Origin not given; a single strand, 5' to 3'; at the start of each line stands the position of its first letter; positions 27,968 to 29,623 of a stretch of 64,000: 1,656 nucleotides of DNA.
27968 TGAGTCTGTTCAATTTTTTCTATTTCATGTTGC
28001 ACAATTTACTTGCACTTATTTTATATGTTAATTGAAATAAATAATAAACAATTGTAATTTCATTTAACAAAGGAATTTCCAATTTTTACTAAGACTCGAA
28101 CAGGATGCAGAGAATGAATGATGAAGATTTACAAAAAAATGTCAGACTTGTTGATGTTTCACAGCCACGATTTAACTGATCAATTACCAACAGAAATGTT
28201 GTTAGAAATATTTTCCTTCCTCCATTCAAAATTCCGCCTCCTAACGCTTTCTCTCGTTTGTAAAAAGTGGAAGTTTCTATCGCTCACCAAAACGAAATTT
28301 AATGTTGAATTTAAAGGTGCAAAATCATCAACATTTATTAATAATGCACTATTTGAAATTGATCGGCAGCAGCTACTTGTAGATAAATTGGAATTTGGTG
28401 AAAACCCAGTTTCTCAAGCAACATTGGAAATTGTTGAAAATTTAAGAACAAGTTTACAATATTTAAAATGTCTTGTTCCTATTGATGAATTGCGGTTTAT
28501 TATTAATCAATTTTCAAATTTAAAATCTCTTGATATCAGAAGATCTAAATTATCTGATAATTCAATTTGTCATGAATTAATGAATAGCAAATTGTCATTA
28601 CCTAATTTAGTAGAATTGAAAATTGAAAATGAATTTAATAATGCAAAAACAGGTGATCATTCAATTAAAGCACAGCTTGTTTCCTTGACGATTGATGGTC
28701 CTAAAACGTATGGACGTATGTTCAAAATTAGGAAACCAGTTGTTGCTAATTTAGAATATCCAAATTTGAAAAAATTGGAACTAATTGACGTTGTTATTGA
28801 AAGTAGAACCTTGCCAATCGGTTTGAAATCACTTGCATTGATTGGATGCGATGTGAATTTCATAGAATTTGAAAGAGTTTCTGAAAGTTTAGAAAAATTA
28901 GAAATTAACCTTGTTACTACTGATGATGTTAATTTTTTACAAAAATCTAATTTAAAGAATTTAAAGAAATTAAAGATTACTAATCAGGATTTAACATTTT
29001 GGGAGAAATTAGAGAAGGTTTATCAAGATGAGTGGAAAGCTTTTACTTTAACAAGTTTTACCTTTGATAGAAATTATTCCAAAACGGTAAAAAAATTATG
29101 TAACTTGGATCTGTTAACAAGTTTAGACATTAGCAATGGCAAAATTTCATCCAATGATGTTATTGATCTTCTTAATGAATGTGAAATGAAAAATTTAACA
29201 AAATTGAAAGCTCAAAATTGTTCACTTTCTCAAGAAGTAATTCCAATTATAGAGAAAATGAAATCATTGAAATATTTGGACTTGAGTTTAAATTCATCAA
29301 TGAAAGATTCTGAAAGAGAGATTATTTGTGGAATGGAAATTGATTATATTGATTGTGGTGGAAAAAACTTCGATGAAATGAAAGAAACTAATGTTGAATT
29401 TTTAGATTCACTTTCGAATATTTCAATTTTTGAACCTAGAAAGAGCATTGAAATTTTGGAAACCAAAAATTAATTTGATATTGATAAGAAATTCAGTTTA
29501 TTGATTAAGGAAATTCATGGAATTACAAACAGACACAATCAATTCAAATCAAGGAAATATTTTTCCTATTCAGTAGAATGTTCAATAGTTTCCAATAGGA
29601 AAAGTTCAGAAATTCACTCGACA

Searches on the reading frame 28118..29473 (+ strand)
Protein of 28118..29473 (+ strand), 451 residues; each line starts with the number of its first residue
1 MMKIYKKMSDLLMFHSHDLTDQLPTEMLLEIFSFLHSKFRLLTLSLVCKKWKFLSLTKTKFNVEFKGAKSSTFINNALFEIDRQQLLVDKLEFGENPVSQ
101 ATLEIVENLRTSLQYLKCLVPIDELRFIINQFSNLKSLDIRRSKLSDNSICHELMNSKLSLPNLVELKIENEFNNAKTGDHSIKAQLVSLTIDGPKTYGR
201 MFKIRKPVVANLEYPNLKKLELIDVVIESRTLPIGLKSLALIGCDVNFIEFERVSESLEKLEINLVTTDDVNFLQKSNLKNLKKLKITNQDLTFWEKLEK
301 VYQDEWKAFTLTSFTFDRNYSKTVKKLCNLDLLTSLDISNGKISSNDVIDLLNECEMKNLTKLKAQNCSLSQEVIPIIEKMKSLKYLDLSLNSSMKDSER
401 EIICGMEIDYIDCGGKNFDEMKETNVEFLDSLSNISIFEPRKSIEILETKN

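Call 3: search_protein_families(library=pfam, proteins=[window:28118-29473:+], max_evalue=1)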
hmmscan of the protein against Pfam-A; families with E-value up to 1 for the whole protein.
window:28118-29473:+ (451 aa): 8 families
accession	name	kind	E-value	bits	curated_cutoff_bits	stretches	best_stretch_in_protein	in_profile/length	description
PF12937.12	F-box-like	-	1.3e-09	38.1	24.3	1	21-55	2-35/47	F-box-like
PF25013.1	LRR_Zer-1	-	5e-08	33.6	27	2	348-393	20-65/137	Zer-1-like, Leucine-rich repeats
PF00646.38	F-box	-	1.7e-07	31.3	20.5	1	22-55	3-35/43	F-box domain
PF24758.1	LRR_At5g56370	-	0.0037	17.4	27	2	207-282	53-134/227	FBD-associated F-box protein At5g56370, LRR repeats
PF12799.13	LRR_4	-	0.014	16.1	27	1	358-392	1-33/44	Leucine Rich repeats (2 copies)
PF15022.11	DUF4522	-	0.054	14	27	1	330-374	56-99/117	Protein of unknown function (DUF4522)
PF13516.12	LRR_6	-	0.057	13.9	23.4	0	382-392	3-13/24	Leucine Rich repeat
PF00560.39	LRR_1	-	0.18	12.5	20.6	0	359-380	1-22/23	Leucine Rich Repeat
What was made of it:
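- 28118..29470 (+): Upstream ORF of 451 codons with an F-box (aa 21-55, nt 28178-28282) followed by leucine-rich repeats. It is annotated separately as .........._53605. Pfam F-box-like E=1.3e-9, F-box E=1.7e-7, LRR_Zer-1 E=5e-8 (call 3).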

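Call 57: find_homologous_proteins(query=window:28118-29470:+, max_evalue=0.001)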
Query window:28118-29470:+ (451 aa): 1 proteins with E <= 0.001 among 8000 candidates.
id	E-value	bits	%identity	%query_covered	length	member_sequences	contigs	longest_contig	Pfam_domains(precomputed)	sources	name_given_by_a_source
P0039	1.7e-285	964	100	100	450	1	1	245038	PF00646.39,PF25013.1,PF12937.13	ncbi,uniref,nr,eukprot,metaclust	ncbi:hypothetical protein NAEGRDRAFT_53605 [Naegleria gruberi]|uniref:F-box domain-containing protei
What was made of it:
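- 28118..29470 (+): 100% match to P0039, 450 aa (call 57).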
